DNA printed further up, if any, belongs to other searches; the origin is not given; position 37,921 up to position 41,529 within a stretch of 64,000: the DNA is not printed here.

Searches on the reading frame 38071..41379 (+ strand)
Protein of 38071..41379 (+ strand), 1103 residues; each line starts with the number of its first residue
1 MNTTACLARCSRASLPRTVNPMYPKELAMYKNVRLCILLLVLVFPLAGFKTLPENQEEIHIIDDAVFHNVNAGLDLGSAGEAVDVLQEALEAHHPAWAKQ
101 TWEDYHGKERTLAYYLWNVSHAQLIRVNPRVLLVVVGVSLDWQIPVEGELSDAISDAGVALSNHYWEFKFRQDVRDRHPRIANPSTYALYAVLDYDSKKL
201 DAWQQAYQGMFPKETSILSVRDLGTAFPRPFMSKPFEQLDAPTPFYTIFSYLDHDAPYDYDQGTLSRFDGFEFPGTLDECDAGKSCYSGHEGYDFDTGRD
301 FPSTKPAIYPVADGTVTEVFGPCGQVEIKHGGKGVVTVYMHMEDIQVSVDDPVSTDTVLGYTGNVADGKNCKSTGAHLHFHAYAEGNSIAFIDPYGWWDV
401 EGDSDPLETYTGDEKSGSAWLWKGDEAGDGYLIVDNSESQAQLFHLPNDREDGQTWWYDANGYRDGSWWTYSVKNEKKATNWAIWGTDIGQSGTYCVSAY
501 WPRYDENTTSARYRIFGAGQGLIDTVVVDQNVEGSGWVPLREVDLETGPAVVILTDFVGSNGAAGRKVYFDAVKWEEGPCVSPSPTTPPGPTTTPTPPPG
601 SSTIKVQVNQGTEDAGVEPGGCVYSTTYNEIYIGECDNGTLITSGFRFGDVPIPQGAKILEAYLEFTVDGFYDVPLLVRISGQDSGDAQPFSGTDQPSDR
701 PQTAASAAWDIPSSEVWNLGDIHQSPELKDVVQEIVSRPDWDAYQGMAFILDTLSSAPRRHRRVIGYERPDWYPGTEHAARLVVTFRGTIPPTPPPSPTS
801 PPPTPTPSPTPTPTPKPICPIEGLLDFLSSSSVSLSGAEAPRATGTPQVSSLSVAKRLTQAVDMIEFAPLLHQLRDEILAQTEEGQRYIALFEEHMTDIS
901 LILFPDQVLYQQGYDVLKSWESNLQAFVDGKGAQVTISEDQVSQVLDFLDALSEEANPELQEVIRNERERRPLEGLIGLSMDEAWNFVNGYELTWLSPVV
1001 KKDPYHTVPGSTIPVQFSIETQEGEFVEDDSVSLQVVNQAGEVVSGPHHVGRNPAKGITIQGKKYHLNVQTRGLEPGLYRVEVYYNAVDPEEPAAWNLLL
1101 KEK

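Call 35: search_protein_families(library=pfam, proteins=[window:38071-41379:+], max_evalue=0.00001)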
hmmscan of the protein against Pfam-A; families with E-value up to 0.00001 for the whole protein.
window:38071-41379:+ (1103 aa): 2 families
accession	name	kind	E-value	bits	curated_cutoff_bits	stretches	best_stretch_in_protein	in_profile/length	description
PF01551.29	Peptidase_M23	-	3e-12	47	28.7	1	290-389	3-94/96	Peptidase family M23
PF25275.1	Golvesin_C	-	5.6e-11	43.1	31.6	1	459-574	19-129/132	Golvesin C-terminal domain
